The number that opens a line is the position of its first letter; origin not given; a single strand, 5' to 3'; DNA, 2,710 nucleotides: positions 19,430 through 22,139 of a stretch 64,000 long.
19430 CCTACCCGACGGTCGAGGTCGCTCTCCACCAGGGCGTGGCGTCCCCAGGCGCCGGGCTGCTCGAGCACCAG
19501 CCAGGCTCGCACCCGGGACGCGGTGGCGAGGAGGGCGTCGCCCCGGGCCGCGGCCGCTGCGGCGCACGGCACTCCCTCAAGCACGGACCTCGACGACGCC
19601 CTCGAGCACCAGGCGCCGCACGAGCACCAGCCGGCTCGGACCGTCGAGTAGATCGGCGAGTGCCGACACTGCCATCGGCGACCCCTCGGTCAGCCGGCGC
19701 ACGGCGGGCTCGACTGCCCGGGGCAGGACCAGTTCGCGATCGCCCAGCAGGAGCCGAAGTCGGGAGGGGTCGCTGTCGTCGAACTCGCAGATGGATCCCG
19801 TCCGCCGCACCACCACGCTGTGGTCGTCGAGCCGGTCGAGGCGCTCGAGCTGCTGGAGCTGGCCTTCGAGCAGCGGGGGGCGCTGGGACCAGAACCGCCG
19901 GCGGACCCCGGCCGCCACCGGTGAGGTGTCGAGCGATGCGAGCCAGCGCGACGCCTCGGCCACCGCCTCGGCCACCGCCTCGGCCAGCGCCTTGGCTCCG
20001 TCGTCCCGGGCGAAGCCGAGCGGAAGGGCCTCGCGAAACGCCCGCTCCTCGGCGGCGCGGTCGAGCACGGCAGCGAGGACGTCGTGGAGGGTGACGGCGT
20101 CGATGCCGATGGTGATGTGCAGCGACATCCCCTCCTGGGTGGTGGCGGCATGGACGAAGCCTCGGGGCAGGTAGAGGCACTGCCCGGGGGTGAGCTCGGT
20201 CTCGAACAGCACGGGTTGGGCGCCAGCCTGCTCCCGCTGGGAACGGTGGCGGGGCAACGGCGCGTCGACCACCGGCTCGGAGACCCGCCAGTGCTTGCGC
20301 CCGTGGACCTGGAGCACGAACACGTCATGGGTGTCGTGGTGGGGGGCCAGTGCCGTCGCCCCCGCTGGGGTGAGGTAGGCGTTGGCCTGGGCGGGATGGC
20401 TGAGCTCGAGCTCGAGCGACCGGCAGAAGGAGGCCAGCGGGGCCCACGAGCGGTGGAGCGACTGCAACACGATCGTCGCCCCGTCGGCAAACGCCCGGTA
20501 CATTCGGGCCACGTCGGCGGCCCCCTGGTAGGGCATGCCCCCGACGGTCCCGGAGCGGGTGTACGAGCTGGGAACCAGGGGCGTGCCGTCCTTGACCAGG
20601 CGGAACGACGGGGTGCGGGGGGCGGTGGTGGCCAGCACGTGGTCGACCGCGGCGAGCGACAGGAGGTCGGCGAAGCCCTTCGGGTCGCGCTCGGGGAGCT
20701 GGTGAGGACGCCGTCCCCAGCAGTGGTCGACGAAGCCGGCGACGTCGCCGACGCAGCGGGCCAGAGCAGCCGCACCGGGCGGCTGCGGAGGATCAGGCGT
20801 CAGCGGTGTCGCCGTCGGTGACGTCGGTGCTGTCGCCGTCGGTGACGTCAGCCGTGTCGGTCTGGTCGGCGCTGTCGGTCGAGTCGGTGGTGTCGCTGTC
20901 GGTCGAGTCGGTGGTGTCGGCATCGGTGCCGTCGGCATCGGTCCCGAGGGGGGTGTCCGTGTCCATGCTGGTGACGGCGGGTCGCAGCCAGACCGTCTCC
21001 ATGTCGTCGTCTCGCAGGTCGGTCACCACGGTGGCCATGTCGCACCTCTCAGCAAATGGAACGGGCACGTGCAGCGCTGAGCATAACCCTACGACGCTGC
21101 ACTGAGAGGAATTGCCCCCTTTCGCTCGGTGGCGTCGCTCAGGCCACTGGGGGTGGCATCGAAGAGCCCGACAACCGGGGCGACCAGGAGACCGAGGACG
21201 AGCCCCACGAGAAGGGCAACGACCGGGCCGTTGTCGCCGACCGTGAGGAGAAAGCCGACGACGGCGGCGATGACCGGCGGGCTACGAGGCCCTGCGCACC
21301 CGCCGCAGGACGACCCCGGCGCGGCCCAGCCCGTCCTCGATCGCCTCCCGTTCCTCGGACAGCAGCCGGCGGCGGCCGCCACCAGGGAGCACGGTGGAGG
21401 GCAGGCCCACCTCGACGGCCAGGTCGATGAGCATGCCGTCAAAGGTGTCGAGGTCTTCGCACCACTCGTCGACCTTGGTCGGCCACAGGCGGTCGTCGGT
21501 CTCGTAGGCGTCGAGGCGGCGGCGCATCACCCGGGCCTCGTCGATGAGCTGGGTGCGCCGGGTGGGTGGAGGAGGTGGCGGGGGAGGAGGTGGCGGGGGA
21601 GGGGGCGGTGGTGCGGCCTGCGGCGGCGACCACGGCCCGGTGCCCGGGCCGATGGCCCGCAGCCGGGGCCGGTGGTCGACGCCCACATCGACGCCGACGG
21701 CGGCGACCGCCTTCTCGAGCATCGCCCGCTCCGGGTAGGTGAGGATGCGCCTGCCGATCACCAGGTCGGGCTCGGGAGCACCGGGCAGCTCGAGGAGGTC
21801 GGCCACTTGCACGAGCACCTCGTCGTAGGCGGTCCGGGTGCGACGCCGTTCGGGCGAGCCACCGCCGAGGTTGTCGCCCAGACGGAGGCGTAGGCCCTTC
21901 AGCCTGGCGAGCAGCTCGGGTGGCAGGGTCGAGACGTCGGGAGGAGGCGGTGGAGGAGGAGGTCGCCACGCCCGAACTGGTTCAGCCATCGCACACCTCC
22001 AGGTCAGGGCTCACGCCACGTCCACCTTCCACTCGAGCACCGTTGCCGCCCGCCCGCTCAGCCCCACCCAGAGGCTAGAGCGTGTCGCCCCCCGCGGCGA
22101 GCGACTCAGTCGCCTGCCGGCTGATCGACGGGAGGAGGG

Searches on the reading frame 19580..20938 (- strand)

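Call 21: search_protein_families(library=pfam, proteins=[window:19580-20938:-], max_evalue=1)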
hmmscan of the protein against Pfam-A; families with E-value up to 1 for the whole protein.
window:19580-20938:- (453 aa): 3 families
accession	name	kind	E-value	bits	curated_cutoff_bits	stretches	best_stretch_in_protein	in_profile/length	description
PF08007.18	JmjC_2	-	2.5e-26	92.1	22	1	181-286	22-126/127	JmjC domain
PF13621.12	Cupin_8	-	7.2e-07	29.8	27.4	2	242-274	209-241/252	Cupin-like domain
PF09543.15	DUF2379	-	0.16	12.9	21.1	1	281-334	18-71/116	Protein of unknown function (DUF2379)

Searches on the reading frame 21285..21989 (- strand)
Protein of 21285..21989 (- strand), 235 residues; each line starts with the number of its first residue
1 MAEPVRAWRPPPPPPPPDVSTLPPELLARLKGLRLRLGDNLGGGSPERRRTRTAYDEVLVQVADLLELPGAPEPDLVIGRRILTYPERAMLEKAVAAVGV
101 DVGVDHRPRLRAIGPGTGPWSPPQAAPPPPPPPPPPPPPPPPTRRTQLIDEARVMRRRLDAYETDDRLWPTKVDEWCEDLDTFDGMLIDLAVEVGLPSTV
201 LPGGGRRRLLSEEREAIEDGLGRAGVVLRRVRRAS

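Call 6: search_protein_families(library=ncbifam, proteins=[window:21285-21989:-], max_evalue=1)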
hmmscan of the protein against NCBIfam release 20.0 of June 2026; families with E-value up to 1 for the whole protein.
window:21285-21989:- (235 aa): 0 families

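Call 20: find_homologous_proteins(query=window:21285-21989:-, max_evalue=0.01)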
Query window:21285-21989:- (235 aa): 39 proteins with E <= 0.01 among 8000 candidates.
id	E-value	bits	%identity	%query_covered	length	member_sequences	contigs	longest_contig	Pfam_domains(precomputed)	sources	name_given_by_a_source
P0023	1.5e-110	386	79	99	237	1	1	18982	-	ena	-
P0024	1.8e-107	376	79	99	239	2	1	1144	-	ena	-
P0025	1.2e-106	374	78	99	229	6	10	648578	-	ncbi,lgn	-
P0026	8.0e-106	371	75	99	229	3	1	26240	-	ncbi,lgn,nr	ncbi:MAG TPA: hypothetical protein VK975_07265 [Acidimicrobiales bacterium]|nr:hypothetical protein 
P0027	2.6e-105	369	77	100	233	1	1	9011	-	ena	-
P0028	3.0e-100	353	73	99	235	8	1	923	-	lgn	-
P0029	4.6e-89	316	62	88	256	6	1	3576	-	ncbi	-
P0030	1.7e-85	304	65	86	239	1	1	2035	-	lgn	-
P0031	2.0e-84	301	65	86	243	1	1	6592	-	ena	-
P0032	8.9e-83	295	58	86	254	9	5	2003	-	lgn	-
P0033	3.0e-82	294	61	90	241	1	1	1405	-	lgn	-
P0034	7.0e-82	292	63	85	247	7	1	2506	-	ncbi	ncbi:hypothetical protein BH20ACT1_BH20ACT1_14520 [soil metagenome]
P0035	3.6e-81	290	66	89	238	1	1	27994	-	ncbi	-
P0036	6.6e-81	289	63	90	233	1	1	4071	-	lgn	-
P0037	7.4e-81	289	63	87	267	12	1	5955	-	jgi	jgi:hypothetical protein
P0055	1.5e-69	252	58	89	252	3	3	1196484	-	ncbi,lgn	-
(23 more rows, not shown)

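Call 21: search_protein_families(library=pfam, proteins=[window:21285-21989:-], max_evalue=1)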
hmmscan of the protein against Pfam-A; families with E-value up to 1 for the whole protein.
window:21285-21989:- (235 aa): 1 family
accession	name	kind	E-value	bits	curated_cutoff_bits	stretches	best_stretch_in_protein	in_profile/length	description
PF05308.16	Mito_fiss_reg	-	0.52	10.9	26.3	1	122-154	170-203/244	Mitochondrial fission regulator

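Call 50: search_protein_families(library=phrogs, proteins=[window:21285-21989:-], max_evalue=0.1)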
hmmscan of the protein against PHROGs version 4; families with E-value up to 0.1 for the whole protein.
window:21285-21989:- (235 aa): 0 families

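Call 70: find_encoding_contigs(protein=P0055, flank=5000, max_places=3)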
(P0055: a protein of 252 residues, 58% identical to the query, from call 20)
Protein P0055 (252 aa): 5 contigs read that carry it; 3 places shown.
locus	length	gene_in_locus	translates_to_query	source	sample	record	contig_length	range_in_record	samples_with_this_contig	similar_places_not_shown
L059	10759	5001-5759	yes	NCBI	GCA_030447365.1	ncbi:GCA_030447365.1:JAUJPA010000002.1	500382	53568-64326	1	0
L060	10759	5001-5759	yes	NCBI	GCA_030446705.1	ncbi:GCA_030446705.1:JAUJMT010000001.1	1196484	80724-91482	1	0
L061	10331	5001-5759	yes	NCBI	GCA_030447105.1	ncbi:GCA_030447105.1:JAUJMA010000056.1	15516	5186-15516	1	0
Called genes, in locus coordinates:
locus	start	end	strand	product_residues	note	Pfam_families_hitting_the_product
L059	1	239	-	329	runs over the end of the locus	PF00056:Ldh_1_N, PF02866:Ldh_1_C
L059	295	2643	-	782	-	PF02190:LON_substr_bdg, PF00004:AAA, PF07728:AAA_5, PF22667:Lon_lid, PF05362:Lon_C, PF13541:ChlI (weak)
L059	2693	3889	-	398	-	PF00180:Iso_dh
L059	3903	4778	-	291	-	PF02219:MTHFR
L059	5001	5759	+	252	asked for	-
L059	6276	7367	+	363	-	PF08007:JmjC_2, PF13621:Cupin_8 (weak)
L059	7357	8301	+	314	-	PF06999:Suc_Fer-like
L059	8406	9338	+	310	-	PF08240:ADH_N, PF00107:ADH_zinc_N, PF13602:ADH_zinc_N_2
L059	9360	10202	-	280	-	PF00763:THF_DHG_CYH, PF02882:THF_DHG_CYH_C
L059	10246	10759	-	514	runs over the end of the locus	PF02142:MGS, PF01808:AICARFT_IMPCHas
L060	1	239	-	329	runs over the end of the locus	PF00056:Ldh_1_N, PF02866:Ldh_1_C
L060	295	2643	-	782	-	PF02190:LON_substr_bdg, PF00004:AAA, PF07728:AAA_5, PF22667:Lon_lid, PF05362:Lon_C, PF13541:ChlI (weak)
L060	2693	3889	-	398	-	PF00180:Iso_dh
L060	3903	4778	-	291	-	PF02219:MTHFR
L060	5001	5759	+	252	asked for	-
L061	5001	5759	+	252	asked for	-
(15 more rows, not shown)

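Call 73: search_protein_families(library=padloc, proteins=[window:21285-21989:-], max_evalue=0.1)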
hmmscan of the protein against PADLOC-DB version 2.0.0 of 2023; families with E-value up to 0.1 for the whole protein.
window:21285-21989:- (235 aa): 1 family
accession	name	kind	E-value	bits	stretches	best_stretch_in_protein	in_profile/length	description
PDLC04054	PD-T4-6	-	0.022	12.2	1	91-157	266-327/347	-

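Call 96: predict_structure(alignment_id=A2)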
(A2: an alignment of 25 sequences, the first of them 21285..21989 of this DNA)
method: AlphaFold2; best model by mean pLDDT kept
length: 235 residues; sequences in the alignment: 25
mean_pLDDT: 81.9   pTM: 0.43
mean pLDDT of the five models: 81.9, 78.8, 78.2, 76.5, 74.9
residues with pLDDT >= 90: 105; 70-90: 80; 50-70: 28; < 50: 22
segments of 3 or more residues with pLDDT < 50: 108-124, 233-235
pLDDT, mean of each block of 10 residues (from residue 1): 59 81 94 86 74 92 91 73 84 91 65 43 56 85 91 94 85 90 96 94 89 94 92 49
secondary structure, 60 per line:
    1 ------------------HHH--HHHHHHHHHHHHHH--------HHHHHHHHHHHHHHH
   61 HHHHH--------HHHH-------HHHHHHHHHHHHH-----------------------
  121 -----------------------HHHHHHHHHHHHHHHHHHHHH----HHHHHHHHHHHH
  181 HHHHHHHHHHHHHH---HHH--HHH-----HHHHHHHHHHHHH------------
elements in order: H24-37 H46-65 H74-77 H85-97 H144-164 H169-194 H211-223
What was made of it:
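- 21675..21929 (-): N-terminal module copy of the poly-proline protein (gene 21282-21989, residues ~21-105). High pLDDT in the AF2 model (call 96).
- Tried and rejected: It therefore gives no confident packing of the two modules and no evidence for or against module dimerisation (call 96).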

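Call 98: fold_search(model_id=the predicted structure, library=pdb)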
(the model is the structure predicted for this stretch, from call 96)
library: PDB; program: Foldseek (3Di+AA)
matches with E <= 10: 64; with E <= 0.001: 0
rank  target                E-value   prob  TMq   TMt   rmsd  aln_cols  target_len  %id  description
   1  7y17_D                2.4e+00  0.08  0.17  0.13  20.5       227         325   10  Crystal structure of ribosomal ITS2 pre-rRNA processing complex from Cyberlindnera jadinii (released 2023-06-14)
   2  7som_G                2.4e+00  0.05  0.16  0.05  21.5       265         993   16  Ciliary C2 central pair apparatus isolated from Chlamydomonas reinhardtii (released 2022-04-13)
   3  9rgx_B                2.6e+00  0.25  0.18  0.35  10.2        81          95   16  X-ray crystal structure of a de novo designed single-chain antiparallel 3-helix coiled-coil bundle, sc-apCC3-ACW (released 2025-09-03)
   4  4p1n_A                2.6e+00  0.08  0.18  0.22  17.0       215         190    8  Crystal structure of Atg1-Atg13 complex (released 2014-05-07)
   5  5fb7_A                2.8e+00  0.07  0.14  0.19  18.4       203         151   10  Ligand binding domain 2 of Penicillium marneffei MP1 protein complexed with multiple arachidonic acids (released 2016-12-14)
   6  3f3p_D                2.8e+00  0.06  0.18  0.10  18.4       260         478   12  Crystal structure of the nucleoporin pair Nup85-Seh1, space group P21212 (released 2009-04-07)
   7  2odv                  3.2e+00  0.06  0.18  0.20  24.2       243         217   13  Crystal structure of a fragment of the plakin domain of plectin, Cys to Ala mutant. (released 2007-03-13)
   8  5csd_A                3.4e+00  0.06  0.14  0.20  18.5       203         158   10  Ligand binding domain 2 of Penicillium marneffei MP1 protein in complex with arachidonic acids (released 2016-07-27)
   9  3f3f_C                3.4e+00  0.06  0.18  0.11  18.7       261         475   11  Crystal structure of the nucleoporin pair Nup85-Seh1, space group P21 (released 2009-04-07)
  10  1y35_B                3.5e+00  0.04  0.13  0.19  22.0       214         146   11  T-To-T(High) quaternary transitions in human hemoglobin: betaY35F deoxy low-salt (1 test set) (released 2004-12-07)
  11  5ecf_F                3.9e+00  0.08  0.16  0.24  19.9       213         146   10  Ligand binding domain 1 of Penicillium marneffei MP1 protein complexed with arachidonic acids (released 2016-10-19)
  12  5csd_D                3.9e+00  0.06  0.14  0.19  18.0       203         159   11  Ligand binding domain 2 of Penicillium marneffei MP1 protein in complex with arachidonic acids (released 2016-07-27)
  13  3f3f_H                4.1e+00  0.04  0.17  0.10  17.5       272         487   11  Crystal structure of the nucleoporin pair Nup85-Seh1, space group P21 (released 2009-04-07)
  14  5e7x                  4.3e+00  0.05  0.14  0.19  18.5       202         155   10  Ligand binding domain 1 of Penicillium marneffei MP1 protein in complex with palmitic acid (released 2016-10-19)
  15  9rgx_A                4.5e+00  0.20  0.18  0.37  10.2        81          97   16  X-ray crystal structure of a de novo designed single-chain antiparallel 3-helix coiled-coil bundle, sc-apCC3-ACW (released 2025-09-03)
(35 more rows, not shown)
